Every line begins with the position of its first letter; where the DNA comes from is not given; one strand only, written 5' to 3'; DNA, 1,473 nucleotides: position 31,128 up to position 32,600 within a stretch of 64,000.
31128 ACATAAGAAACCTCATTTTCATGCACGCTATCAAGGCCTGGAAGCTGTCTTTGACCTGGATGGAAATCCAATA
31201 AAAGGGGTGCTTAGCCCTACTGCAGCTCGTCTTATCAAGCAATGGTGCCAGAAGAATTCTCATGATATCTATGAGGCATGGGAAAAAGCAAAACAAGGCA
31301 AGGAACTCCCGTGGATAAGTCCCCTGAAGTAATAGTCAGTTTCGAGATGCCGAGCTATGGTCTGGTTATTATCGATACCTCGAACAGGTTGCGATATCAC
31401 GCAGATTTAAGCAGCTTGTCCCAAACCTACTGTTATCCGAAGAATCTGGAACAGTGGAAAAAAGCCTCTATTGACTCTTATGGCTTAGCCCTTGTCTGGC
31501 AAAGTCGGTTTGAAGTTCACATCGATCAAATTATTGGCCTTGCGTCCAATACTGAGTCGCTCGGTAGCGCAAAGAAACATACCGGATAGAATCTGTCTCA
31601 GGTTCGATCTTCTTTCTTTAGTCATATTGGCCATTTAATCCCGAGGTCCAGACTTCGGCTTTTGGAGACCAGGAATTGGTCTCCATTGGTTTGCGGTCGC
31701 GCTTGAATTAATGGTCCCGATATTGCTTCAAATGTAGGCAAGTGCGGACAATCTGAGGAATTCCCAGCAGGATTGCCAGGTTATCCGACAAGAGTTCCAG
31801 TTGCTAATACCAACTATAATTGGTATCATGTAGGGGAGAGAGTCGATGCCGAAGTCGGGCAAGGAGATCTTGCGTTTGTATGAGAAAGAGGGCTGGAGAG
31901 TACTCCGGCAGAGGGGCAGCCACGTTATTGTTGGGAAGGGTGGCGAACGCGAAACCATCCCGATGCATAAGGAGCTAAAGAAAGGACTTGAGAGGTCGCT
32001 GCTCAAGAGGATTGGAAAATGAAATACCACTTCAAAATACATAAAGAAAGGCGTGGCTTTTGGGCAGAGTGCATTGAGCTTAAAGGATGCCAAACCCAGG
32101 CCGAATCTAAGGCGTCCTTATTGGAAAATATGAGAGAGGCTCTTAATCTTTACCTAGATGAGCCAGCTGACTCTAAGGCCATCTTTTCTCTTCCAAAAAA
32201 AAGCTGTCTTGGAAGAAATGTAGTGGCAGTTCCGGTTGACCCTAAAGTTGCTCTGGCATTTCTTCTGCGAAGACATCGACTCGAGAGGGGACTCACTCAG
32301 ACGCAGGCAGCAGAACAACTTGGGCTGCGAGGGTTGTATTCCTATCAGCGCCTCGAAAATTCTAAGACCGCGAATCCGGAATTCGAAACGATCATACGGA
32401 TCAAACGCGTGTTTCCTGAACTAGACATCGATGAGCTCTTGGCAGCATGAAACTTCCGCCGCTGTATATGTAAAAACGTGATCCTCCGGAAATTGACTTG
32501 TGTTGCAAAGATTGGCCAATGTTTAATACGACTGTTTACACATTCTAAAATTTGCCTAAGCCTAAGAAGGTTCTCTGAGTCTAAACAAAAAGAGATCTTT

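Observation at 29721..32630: A 2.8 kb toxin-antitoxin islet is bounded by 70 bp direct repeats, and the left repeat is a decayed copy of the SDR gene 3' end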

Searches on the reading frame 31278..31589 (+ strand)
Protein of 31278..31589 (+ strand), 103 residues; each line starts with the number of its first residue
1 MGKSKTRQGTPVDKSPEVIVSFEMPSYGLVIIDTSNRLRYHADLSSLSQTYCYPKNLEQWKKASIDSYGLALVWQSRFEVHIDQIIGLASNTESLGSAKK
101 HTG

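Call 8: search_protein_families(library=pfam, proteins=[window:31278-31589:+], max_evalue=0.01)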
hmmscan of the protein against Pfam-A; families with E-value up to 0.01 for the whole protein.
window:31278-31589:+ (103 aa): 0 families

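Call 39: search_protein_families(library=ncbifam, proteins=[window:31311-31589:+], max_evalue=1)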
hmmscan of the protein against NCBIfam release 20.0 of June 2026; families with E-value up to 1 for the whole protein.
window:31311-31589:+ (92 aa): 0 families

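Call 40: search_protein_families(library=pfam, proteins=[window:31311-31589:+, window:31278-31589:+], max_evalue=10)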
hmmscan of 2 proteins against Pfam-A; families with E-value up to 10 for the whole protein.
window:31311-31589:+ (92 aa): 0 families

window:31278-31589:+ (103 aa): 0 families

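Call 43: find_homologous_proteins(query=window:31311-31586:+, max_evalue=0.001)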
Query window:31311-31586:+ (92 aa): 44 proteins with E <= 0.001 among 52 candidates.
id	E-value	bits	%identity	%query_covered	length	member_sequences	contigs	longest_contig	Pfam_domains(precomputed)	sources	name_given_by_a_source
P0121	2.4e-54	199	100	100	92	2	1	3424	-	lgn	-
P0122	6.8e-46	172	85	100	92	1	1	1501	-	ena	-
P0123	2.5e-44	167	82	100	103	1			-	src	-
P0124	3.6e-44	166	83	100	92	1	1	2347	-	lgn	-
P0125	5.2e-44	166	84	100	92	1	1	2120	-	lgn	-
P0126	1.0e-39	152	77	100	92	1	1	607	-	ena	-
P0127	5.6e-36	140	71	100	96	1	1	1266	-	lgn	-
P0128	7.7e-36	140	72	100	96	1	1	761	-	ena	-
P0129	1.6e-35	139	72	100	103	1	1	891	-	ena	-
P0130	5.4e-34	134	66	100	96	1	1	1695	-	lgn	-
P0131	5.4e-32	127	64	100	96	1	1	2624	-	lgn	-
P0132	1.2e-27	113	61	92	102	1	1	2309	-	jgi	jgi:hypothetical protein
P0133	2.3e-24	103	54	92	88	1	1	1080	-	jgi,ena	-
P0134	1.0e-23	101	55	91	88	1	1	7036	-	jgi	jgi:hypothetical protein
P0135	7.2e-23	98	52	95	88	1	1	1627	-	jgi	jgi:hypothetical protein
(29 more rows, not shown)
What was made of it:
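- Closest known: Type II TA operons: HigBA-type. Different: Its partner is outside Pfam DUF2442 by sequence (calls 40, 43).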

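Call 47: find_encoding_contigs(protein=P0124, flank=5000, max_places=3)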
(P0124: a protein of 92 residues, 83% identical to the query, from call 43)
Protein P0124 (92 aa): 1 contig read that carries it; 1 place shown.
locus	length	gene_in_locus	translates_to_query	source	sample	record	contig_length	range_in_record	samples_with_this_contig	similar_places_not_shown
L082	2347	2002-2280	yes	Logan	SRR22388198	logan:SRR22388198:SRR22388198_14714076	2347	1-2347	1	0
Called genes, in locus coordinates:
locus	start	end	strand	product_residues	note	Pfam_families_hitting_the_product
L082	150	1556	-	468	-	PF01565:FAD_binding_4, PF04030:ALO (weak)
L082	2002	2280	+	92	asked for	-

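Call 48: find_encoding_contigs(protein=P0125, flank=5000, max_places=3)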
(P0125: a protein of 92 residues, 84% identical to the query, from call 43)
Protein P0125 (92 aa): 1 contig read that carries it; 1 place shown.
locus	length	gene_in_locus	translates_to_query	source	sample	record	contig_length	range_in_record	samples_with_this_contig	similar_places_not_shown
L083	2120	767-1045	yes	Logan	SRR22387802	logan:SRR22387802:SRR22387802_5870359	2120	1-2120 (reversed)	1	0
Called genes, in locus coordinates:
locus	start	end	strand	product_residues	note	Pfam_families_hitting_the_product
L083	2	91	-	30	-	?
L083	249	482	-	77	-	-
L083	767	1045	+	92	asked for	-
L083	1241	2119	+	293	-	?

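Call 49: search_solved_structures(query=A5, max_evalue=10)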
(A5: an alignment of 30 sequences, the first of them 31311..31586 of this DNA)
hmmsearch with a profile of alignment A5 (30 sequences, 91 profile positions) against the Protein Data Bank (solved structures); distinct sequences matched with E-value up to 10: 1.
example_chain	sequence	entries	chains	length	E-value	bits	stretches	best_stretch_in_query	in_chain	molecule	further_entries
7on8_A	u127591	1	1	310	4.7e-06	29.7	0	35-52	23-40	SAKe6AR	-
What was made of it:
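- Tried and rejected: A profile of the DUF4160 partner against PDB sequences gave only a spurious hit (call 49).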

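Call 64: predict_structure(alignment_id=A5)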
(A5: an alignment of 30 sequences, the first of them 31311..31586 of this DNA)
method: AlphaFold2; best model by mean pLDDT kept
length: 92 residues; sequences in the alignment: 30
mean_pLDDT: 89.0   pTM: 0.75
mean pLDDT of the five models: 89.0, 88.6, 88.3, 86.5, 81.5
residues with pLDDT >= 90: 77; 70-90: 5; 50-70: 4; < 50: 6
segments of 3 or more residues with pLDDT < 50: 88-92
pLDDT, mean of each block of 10 residues (from residue 1): 79 95 95 94 94 95 95 95 69 43
secondary structure, 60 per line:
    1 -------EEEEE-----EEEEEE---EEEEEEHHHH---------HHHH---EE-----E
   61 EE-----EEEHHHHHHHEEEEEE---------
elements in order: E8-12 E18-23 E27-32 H33-36 H46-49 E60-62 E68-70 H71-77 E78-83

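Call 66: fold_search(model_id=the predicted structure, library=pdb)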
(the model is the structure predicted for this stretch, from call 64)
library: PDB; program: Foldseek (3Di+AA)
matches with E <= 10: 1130; with E <= 0.001: 0
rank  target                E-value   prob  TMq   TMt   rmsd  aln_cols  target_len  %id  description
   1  8ttb_B                1.3e-01  0.33  0.31  0.09  15.7       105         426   11  Cryo-EM structure of the PP2A:B55-ARPP19 complex (released 2023-10-25)
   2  9c6b_B                1.5e-01  0.30  0.31  0.08  15.6       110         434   10  PP2A:B55-p107 substrate complex (released 2025-05-21)
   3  9c7t_B                1.7e-01  0.30  0.31  0.08  15.3       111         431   10  PP2A:B55-Eya3 substrate complex (released 2025-05-21)
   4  8so0_B                1.8e-01  0.35  0.34  0.08  16.1       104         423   10  Cryo-EM structure of the PP2A:B55-FAM122A complex (released 2023-10-25)
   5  9n0y_B                2.9e-01  0.21  0.31  0.08  15.8       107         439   10  PP2A-B55 Holoenzyme with Eya3 (released 2025-06-18)
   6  5g05_I                4.5e-01  0.20  0.30  0.05  14.8        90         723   13  Cryo-EM structure of combined apo phosphorylated APC (released 2016-05-25)
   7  3dw8_B                5.1e-01  0.23  0.34  0.08  15.9        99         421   11  Structure of a Protein Phosphatase 2A Holoenzyme with B55 subunit (released 2008-10-07)
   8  9g33_UE               5.7e-01  0.16  0.30  0.07  14.6        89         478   12  Stalled 90S - Utp23-Krr1-deltaC3 (released 2025-06-18)
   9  7uhy_A                5.7e-01  0.15  0.29  0.05  13.6        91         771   13  Human GATOR2 complex (released 2022-07-20)
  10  8ood                  5.7e-01  0.14  0.25  0.09  12.6        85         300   12  Crystal structure of human DCAF1 WD40 repeats (Q1250L) in complex with compound 15 (released 2023-05-24)
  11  7kqq_B                6.1e-01  0.20  0.30  0.10  13.9        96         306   11  Crystal structure of human WDR55 (released 2020-12-30)
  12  8c6j_J                6.1e-01  0.20  0.28  0.08  12.0        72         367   12  Human spliceosomal PM5 C* complex (released 2023-07-12)
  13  9ekp_A                6.1e-01  0.18  0.30  0.10  14.1        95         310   12  Crystal structure of WDR55 in complex with XS381774 (released 2025-12-10)
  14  8fky_BC               6.1e-01  0.18  0.30  0.09  14.2        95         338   13  Human nucleolar pre-60S ribosomal subunit (State F) (released 2023-07-12)
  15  9g33_JC               6.4e-01  0.14  0.30  0.09  14.8        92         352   16  Stalled 90S - Utp23-Krr1-deltaC3 (released 2025-06-18)
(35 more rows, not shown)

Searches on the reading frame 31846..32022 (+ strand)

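Call 8: search_protein_families(library=pfam, proteins=[window:31846-32022:+], max_evalue=0.01)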
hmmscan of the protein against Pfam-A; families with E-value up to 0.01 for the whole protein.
window:31846-32022:+ (58 aa): 1 family
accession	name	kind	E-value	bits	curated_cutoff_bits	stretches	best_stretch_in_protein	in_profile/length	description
PF07927.17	HicA_toxin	-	1.4e-14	54.4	27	1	5-57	1-57/58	HicA toxin of bacterial toxin-antitoxin,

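Call 39: search_protein_families(library=ncbifam, proteins=[window:31846-32022:+], max_evalue=1)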
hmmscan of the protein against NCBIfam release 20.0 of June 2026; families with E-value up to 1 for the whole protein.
window:31846-32022:+ (58 aa): 0 families

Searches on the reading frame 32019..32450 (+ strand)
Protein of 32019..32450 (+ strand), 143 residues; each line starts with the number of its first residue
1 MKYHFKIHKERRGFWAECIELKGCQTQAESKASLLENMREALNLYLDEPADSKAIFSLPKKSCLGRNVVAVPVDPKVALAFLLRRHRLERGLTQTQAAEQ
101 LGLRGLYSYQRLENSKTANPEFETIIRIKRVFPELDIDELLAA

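Call 8: search_protein_families(library=pfam, proteins=[window:32019-32450:+], max_evalue=0.01)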
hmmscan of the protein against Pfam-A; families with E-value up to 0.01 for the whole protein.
window:32019-32450:+ (143 aa): 3 families
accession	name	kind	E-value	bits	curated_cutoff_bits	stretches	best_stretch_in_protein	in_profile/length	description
PF13560.12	HTH_31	-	5.4e-07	30.3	27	1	78-130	1-52/64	Helix-turn-helix domain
PF01381.28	HTH_3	-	2.3e-05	24.8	23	1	83-140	1-55/55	Helix-turn-helix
PF12844.13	HTH_19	-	0.00032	21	30.2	1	83-128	4-47/64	Helix-turn-helix domain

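Call 31: find_related_loci(query=window:32019-32447:+, collection=metagenome_contigs, flank=6000)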
Query window:32019-32447:+ (143 aa) in metagenome_contigs; peptide patterns used: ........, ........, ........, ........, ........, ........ (x = any residue, [..] = any of these).
293 stretches matched a pattern; 63 encode a relative of the query (tblastn E <= 1e-3); 63 distinct loci.
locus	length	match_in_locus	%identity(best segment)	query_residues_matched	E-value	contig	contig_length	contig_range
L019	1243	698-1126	88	1-143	8e-92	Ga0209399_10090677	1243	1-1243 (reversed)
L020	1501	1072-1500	89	1-143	1e-90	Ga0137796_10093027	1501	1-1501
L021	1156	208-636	78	1-143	7e-80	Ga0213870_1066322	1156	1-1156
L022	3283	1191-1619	71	1-143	9e-70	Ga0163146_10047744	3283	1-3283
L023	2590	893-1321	71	1-143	2e-70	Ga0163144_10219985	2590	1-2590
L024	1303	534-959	63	1-142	1e-63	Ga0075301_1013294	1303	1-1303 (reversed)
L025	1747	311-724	60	1-139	6e-59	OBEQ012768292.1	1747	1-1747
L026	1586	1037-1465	60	1-143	4e-59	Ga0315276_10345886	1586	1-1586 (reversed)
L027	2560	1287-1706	61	1-140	3e-56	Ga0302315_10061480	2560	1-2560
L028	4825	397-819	56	1-141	7e-54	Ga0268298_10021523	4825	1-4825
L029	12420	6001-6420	59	1-141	3e-53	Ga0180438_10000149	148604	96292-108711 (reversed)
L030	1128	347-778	56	1-143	8e-56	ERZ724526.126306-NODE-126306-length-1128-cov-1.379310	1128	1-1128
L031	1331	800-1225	55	1-142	6e-54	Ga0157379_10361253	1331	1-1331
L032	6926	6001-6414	57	1-138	1e-51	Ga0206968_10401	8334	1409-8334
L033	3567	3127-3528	58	1-134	1e-51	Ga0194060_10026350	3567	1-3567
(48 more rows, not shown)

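Call 39: search_protein_families(library=ncbifam, proteins=[window:32019-32450:+], max_evalue=1)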
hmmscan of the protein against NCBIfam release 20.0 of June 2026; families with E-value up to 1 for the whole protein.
window:32019-32450:+ (143 aa): 2 families
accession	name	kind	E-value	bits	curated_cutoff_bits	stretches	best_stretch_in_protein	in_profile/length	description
NF041951.1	phage_RstR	subfamily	4.8e-05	23.6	80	1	83-141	7-62/108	RstR family transcriptional repressor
TIGR03070.1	couple_hipB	subfamily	0.00056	19.8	71.65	1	79-131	3-53/58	type II toxin-antitoxin system Y4mF family antitoxin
